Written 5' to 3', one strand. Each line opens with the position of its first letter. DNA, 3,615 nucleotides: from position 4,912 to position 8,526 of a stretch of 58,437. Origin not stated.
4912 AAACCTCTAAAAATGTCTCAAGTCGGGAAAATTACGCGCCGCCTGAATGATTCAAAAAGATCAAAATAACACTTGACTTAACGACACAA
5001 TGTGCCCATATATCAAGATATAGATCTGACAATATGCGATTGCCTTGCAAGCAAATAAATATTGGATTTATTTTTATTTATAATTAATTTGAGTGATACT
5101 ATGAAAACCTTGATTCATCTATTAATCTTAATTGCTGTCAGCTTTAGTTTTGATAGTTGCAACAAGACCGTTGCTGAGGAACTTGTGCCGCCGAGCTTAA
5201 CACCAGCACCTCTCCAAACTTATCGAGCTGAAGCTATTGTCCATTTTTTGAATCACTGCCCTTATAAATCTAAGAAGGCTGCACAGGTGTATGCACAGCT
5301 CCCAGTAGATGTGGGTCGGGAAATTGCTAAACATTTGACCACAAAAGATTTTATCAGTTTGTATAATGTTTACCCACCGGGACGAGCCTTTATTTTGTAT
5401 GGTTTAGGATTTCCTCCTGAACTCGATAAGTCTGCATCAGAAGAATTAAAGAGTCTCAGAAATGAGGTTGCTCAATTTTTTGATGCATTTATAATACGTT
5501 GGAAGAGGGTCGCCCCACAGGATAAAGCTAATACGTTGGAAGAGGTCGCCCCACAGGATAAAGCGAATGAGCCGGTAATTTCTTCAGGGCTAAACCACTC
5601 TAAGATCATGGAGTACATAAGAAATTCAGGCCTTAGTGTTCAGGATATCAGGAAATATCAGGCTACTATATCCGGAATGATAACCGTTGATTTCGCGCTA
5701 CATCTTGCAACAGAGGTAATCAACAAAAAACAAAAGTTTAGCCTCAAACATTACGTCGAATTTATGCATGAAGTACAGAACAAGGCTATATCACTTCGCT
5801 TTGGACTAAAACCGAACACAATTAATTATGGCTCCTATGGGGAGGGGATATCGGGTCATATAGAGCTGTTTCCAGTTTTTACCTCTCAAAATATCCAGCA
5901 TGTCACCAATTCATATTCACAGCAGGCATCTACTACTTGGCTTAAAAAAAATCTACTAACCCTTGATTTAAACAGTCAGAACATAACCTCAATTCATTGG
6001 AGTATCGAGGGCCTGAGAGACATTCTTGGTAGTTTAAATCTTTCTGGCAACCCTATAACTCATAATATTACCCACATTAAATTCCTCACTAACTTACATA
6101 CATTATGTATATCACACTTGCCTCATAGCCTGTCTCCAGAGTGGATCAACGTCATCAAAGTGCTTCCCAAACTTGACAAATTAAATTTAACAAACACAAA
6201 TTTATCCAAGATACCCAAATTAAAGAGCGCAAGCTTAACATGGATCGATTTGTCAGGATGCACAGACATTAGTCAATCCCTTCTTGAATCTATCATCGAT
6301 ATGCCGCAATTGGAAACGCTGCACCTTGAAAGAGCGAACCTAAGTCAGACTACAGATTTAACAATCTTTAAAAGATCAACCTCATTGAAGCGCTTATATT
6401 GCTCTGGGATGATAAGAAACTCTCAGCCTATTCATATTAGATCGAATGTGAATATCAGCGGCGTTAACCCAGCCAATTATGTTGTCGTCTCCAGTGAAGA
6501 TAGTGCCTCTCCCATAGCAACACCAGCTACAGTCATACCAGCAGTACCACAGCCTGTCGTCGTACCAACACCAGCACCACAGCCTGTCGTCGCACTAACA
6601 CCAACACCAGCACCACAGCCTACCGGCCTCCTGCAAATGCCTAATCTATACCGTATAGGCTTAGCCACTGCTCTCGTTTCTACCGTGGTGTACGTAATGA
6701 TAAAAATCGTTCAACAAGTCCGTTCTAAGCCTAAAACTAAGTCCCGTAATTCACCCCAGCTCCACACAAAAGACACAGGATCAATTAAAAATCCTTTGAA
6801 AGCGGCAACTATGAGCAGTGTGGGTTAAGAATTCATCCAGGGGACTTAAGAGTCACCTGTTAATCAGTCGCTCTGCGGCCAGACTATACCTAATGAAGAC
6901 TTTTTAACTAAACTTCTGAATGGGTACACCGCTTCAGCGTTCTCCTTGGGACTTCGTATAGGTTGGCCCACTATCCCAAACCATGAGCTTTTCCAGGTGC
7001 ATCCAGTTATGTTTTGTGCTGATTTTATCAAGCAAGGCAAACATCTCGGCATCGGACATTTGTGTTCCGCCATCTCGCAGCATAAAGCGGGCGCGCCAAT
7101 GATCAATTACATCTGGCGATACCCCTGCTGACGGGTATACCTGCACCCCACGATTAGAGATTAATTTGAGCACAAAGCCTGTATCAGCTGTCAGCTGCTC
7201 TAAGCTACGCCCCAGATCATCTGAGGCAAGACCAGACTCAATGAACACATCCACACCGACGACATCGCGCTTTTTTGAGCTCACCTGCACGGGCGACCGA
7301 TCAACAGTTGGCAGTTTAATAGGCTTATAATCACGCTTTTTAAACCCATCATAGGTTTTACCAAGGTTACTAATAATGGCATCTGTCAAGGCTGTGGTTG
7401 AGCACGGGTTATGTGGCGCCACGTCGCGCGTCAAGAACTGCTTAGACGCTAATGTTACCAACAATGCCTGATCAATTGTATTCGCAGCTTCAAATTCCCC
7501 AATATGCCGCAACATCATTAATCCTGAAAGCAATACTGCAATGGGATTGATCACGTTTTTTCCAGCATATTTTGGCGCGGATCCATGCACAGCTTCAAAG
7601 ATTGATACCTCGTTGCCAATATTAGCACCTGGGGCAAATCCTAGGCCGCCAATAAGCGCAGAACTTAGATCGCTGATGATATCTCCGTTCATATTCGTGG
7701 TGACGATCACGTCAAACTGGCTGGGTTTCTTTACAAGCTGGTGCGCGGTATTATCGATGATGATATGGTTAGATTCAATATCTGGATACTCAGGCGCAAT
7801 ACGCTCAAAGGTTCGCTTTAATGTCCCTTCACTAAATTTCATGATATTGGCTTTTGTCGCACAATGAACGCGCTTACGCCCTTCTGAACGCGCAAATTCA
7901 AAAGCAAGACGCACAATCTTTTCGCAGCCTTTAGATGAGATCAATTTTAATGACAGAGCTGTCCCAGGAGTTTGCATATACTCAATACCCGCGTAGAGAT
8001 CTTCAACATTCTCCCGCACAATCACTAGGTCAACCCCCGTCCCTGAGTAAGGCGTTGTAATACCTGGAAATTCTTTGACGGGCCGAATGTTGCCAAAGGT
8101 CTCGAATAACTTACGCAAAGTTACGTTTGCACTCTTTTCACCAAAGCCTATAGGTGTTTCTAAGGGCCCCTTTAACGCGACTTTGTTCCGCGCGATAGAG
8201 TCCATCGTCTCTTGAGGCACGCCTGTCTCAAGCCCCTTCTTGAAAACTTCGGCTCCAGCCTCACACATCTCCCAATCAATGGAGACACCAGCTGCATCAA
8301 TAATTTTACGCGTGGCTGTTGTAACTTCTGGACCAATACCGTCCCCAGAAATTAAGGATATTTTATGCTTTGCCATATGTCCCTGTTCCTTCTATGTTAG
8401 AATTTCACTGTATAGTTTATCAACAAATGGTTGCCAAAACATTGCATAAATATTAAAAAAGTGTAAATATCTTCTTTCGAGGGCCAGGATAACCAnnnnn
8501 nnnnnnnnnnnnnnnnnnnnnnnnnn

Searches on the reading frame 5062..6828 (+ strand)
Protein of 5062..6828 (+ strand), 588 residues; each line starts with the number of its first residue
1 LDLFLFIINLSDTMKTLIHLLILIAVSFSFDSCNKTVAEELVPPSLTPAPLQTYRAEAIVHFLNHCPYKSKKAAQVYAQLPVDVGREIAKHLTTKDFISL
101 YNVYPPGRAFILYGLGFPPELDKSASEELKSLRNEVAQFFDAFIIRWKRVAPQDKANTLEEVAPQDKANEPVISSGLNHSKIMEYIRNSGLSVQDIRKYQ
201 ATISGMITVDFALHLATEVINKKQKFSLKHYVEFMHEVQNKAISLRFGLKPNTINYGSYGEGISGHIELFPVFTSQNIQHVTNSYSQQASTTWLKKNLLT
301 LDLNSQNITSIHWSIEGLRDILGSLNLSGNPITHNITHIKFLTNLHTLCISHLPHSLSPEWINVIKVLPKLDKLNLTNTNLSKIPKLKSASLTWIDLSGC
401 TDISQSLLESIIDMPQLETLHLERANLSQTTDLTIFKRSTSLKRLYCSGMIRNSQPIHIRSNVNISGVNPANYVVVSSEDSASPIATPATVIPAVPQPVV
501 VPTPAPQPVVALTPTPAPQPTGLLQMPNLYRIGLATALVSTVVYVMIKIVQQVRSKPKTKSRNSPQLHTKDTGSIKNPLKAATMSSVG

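Call 47: search_protein_families(library=pfam, proteins=[window:5062-6828:+], max_evalue=0.01)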
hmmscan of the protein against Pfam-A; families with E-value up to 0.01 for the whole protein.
window:5062-6828:+ (588 aa): 3 families
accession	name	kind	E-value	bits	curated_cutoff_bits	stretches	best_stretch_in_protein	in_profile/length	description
PF12799.13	LRR_4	-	1.8e-06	28.5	27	0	324-352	5-32/44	Leucine Rich repeats (2 copies)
PF23598.1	LRR_14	-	0.00017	20.9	40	1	299-459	50-209/353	Leucine-rich repeat region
PF13855.12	LRR_8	-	0.00033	20.8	27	0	282-332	9-61/61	Leucine rich repeat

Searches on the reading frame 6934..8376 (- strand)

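Call 47: search_protein_families(library=pfam, proteins=[window:6934-8376:-], max_evalue=0.01)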
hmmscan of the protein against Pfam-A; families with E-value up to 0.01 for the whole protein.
window:6934-8376:- (480 aa): 2 families
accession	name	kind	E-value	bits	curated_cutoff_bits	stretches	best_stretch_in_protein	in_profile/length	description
PF00180.25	Iso_dh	-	4e-106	355.6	27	1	5-334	1-348/348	Isocitrate/isopropylmalate dehydrogenase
PF18324.6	Isocitrate_DH_C_bact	-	1.8e-26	92.8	25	1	370-479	1-110/110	Bacterial isocitrate dehydrogenase, C-terminal domain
